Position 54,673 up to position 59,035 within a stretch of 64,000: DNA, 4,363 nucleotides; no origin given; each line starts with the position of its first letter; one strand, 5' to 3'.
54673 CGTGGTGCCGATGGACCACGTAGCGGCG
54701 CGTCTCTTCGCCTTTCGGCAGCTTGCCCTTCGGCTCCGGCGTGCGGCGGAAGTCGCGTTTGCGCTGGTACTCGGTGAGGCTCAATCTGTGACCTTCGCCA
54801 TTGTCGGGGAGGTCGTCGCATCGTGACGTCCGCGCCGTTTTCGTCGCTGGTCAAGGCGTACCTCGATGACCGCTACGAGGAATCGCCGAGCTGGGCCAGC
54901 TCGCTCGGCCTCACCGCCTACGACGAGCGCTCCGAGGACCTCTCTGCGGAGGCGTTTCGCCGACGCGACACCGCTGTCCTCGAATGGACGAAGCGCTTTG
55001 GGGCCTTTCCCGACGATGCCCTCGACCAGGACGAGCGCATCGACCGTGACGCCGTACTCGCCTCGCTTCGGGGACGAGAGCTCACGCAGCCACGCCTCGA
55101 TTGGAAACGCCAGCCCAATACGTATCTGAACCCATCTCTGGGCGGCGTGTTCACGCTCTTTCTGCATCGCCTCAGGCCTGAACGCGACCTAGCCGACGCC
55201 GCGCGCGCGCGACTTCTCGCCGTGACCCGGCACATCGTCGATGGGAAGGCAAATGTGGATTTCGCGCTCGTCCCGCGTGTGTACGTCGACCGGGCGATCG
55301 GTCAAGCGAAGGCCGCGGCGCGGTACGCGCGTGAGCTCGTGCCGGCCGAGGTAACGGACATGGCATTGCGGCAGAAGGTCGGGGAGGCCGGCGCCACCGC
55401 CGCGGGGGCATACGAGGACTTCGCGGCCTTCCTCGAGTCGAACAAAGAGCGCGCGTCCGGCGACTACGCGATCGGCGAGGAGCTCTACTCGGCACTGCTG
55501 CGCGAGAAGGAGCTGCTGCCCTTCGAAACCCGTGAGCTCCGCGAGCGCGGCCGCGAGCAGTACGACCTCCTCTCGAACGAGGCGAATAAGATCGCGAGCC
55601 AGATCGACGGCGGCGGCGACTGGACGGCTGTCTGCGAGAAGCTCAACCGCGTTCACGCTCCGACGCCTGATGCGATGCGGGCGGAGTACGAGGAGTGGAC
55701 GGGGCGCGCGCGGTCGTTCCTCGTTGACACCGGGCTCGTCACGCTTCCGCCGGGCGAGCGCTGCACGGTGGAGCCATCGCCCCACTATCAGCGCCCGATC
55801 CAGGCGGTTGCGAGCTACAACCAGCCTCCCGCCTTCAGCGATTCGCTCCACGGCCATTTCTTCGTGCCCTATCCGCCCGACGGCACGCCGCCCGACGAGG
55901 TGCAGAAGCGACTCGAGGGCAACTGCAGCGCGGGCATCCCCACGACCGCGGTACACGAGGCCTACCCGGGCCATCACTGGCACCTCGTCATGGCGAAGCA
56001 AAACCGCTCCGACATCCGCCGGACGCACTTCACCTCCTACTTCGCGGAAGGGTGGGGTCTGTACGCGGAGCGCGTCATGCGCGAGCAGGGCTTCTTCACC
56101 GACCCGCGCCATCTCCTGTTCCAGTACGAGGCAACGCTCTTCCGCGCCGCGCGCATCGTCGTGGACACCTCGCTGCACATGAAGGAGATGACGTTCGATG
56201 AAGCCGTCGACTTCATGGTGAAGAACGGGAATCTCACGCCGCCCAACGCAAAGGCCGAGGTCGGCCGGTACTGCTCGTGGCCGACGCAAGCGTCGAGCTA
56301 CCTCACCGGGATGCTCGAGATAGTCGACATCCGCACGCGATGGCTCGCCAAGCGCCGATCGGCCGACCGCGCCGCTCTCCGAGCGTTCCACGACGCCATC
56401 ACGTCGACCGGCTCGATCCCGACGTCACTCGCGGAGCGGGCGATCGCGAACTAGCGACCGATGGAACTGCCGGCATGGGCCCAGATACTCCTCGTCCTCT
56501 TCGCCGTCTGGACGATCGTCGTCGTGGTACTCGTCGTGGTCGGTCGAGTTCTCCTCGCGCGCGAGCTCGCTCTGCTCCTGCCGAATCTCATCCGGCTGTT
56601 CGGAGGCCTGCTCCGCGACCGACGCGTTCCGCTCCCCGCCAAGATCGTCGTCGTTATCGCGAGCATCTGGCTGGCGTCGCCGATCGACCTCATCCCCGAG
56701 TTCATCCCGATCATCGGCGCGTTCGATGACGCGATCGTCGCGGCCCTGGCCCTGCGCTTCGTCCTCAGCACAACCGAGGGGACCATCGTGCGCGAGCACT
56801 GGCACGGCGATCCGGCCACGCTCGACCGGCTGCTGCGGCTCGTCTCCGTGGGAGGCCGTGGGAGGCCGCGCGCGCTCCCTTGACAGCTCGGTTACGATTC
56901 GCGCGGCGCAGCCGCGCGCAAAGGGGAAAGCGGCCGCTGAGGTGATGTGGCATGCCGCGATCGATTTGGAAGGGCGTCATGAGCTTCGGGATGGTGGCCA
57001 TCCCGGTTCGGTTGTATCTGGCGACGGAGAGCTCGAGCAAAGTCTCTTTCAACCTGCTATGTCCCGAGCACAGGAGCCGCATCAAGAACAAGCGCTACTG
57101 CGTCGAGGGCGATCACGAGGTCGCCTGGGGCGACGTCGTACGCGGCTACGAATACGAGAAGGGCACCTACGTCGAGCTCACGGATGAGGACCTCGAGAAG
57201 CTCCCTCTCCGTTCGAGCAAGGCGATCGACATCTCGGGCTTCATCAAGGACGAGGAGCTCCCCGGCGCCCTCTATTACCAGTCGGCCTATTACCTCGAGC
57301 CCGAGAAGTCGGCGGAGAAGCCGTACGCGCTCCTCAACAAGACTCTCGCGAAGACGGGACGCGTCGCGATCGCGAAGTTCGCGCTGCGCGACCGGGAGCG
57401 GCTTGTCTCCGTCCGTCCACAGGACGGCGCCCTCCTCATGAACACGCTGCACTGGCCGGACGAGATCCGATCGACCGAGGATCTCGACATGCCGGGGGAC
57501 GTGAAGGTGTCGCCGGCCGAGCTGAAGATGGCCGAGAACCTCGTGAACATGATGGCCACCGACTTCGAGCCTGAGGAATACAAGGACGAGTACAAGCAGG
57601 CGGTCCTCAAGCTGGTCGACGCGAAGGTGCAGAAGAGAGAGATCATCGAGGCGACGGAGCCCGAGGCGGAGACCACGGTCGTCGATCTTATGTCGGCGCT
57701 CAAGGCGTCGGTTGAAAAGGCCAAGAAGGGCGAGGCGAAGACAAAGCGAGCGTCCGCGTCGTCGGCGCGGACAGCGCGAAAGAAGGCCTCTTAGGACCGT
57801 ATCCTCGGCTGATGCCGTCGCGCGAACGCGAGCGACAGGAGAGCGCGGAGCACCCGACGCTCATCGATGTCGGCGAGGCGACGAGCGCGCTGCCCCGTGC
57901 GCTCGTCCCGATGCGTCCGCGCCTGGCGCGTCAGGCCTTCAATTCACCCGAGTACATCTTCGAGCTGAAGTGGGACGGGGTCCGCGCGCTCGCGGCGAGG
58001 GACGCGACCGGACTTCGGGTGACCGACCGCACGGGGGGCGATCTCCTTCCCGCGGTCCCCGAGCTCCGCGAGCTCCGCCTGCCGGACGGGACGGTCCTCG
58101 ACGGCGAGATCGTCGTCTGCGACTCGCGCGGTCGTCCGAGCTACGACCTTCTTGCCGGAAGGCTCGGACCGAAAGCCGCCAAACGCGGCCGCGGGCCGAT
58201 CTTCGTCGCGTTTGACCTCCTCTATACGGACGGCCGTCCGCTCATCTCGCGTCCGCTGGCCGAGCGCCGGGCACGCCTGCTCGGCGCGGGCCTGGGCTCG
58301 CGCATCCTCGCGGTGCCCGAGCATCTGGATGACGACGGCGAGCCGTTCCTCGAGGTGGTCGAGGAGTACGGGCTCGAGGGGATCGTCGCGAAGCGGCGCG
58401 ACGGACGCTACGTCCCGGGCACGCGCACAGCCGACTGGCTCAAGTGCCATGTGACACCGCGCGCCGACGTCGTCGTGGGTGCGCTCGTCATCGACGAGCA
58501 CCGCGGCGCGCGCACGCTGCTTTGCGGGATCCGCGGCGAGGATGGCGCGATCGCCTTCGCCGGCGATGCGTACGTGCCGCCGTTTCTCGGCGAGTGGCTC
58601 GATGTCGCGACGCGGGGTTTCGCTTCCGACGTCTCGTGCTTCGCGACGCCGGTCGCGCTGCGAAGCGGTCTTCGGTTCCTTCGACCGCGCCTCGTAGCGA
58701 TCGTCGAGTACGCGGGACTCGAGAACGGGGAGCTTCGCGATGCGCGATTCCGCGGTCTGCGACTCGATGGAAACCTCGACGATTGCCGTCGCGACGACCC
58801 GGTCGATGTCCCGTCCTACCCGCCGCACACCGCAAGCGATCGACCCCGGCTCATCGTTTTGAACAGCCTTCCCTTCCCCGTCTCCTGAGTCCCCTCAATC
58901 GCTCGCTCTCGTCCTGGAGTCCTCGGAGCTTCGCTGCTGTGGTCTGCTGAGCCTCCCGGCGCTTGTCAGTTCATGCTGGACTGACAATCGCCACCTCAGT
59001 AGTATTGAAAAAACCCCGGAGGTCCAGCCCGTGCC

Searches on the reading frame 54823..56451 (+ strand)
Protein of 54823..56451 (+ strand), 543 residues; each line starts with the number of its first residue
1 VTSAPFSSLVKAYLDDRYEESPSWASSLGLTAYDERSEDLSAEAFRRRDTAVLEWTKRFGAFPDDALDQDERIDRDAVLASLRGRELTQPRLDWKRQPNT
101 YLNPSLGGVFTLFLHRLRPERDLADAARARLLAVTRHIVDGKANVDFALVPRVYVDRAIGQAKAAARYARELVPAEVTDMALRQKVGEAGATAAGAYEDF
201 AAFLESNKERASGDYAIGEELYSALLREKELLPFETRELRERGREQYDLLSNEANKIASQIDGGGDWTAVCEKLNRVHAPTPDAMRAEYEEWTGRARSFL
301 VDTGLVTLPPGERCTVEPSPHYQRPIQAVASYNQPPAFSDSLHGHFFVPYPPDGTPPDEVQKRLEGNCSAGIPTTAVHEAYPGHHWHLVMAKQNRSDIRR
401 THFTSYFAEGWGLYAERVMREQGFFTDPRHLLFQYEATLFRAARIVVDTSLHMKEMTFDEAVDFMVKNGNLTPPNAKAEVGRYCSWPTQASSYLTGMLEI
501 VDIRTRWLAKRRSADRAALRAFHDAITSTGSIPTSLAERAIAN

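Call 50: search_protein_families(library=pfam, proteins=[window:54823-56451:+], max_evalue=0.001)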
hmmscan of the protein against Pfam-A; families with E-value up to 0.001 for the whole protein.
window:54823-56451:+ (543 aa): 1 family
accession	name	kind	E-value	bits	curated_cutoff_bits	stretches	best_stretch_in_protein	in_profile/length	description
PF05960.17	DUF885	-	2.3e-99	334.9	32.4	1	22-540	1-531/532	Bacterial protein of unknown function (DUF885)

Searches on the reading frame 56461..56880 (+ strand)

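Call 52: search_protein_families(library=pfam, proteins=[window:56461-56880:+], max_evalue=0.001)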
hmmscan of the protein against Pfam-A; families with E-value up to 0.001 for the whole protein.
window:56461-56880:+ (140 aa): 1 family
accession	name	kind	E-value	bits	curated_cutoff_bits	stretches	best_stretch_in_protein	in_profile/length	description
PF06803.17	DUF1232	-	1.3e-10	41.2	23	1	60-96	1-37/37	Protein of unknown function (DUF1232)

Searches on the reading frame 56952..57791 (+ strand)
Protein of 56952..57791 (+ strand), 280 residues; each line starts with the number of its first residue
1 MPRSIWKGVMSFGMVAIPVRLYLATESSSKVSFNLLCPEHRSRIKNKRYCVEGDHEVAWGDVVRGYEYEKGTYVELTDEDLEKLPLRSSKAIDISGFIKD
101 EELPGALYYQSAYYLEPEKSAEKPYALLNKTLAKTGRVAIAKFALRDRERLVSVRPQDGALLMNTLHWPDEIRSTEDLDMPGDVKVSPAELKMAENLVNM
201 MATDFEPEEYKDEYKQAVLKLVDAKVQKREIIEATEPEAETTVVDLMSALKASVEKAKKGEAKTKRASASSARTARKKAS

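Call 52: search_protein_families(library=pfam, proteins=[window:56952-57791:+], max_evalue=0.001)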
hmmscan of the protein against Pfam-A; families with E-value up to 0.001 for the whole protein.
window:56952-57791:+ (280 aa): 1 family
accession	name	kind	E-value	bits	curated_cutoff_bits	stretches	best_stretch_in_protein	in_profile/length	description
PF02735.22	Ku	-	1.3e-45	156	25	1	11-193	1-190/190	Ku70/Ku80 beta-barrel domain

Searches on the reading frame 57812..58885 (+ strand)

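Call 52: search_protein_families(library=pfam, proteins=[window:57812-58885:+], max_evalue=0.001)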
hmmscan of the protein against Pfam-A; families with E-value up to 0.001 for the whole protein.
window:57812-58885:+ (358 aa): 2 families
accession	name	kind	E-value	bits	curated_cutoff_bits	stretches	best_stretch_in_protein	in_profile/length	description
PF01068.26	DNA_ligase_A_M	-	8.3e-23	81.6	26.2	1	43-212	17-203/204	ATP dependent DNA ligase domain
PF04679.21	DNA_ligase_A_C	-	0.00067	20.5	27.5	0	277-319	50-93/94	ATP dependent DNA ligase C terminal region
